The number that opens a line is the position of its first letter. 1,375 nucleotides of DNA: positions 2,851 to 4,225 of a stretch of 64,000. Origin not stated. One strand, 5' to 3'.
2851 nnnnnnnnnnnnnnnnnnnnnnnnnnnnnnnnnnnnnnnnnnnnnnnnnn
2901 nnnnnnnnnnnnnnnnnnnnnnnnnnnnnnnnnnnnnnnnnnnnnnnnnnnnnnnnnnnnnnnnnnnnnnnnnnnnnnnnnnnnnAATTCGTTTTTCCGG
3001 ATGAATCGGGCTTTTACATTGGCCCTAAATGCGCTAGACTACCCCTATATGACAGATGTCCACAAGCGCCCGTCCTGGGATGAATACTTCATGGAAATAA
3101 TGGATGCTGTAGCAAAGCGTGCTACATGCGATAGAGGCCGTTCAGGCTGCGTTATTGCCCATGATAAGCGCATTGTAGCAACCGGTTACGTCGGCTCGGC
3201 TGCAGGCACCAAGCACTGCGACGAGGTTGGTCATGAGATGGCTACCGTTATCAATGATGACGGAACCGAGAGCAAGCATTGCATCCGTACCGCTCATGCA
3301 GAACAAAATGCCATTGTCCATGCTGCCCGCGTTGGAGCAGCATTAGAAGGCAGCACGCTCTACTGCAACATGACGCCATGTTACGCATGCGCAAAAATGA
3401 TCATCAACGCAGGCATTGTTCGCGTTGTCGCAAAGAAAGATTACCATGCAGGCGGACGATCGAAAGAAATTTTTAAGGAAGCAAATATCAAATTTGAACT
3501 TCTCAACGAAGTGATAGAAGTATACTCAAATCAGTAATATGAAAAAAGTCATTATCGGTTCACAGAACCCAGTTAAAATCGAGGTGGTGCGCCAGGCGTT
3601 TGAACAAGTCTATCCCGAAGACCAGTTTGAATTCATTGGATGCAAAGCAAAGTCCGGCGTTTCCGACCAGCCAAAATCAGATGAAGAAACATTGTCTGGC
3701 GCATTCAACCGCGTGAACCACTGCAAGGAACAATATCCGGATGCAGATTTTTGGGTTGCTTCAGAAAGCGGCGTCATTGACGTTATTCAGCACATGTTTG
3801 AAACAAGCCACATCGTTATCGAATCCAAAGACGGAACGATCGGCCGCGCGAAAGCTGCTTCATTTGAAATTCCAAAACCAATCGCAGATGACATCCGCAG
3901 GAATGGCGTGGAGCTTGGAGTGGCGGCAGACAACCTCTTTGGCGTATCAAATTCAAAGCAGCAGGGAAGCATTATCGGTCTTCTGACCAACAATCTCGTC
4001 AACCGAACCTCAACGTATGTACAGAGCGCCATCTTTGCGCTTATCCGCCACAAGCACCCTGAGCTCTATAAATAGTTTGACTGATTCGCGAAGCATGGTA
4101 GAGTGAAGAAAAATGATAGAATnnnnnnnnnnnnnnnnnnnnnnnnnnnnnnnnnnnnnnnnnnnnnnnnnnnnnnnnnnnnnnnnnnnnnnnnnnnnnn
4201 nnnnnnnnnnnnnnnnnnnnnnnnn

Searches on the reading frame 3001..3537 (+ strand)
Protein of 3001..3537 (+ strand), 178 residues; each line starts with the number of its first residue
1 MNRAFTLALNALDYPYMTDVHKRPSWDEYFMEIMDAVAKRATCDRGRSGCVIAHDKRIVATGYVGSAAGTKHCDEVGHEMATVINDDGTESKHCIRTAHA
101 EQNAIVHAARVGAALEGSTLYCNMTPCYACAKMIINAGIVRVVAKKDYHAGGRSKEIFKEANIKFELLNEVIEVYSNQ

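Call 4: search_protein_families(library=pfam, proteins=[window:3001-3537:+], max_evalue=1)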
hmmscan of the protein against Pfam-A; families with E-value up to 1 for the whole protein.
window:3001-3537:+ (178 aa): 6 families
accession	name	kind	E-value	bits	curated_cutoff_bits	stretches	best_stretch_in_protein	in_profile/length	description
PF00383.29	dCMP_cyt_deam_1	-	3.8e-24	85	25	1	25-144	2-100/102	Cytidine and deoxycytidylate deaminase zinc-binding region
PF14437.12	MafB19-deam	-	8.2e-18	65.1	27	1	25-163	2-118/142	MafB19-like deaminase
PF14439.12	Bd3614-deam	-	0.0068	16.8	38.5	1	95-141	32-81/113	Bd3614-like deaminase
PF08210.17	APOBEC_N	-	0.031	14.7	25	1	70-136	17-87/170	APOBEC-like N-terminal domain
PF18750.7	SNAD4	-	0.034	14.6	27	1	95-136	29-73/130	Secreted Novel AID/APOBEC-like Deaminase 4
PF18778.7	NAD1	-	0.14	12.7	27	1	99-136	51-92/175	Novel AID APOBEC clade 1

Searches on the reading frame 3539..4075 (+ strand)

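Call 4: search_protein_families(library=pfam, proteins=[window:3539-4075:+], max_evalue=1)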
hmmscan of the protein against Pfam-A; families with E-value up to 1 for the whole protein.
window:3539-4075:+ (178 aa): 2 families
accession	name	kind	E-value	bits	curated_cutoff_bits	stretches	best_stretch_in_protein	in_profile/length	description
PF01931.24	NTPase_I-T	-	2.4e-47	161.3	25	1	7-170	1-160/162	Protein of unknown function DUF84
PF11388.13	DotA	-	0.08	13.6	25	1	39-107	5-58/105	Phagosome trafficking protein DotA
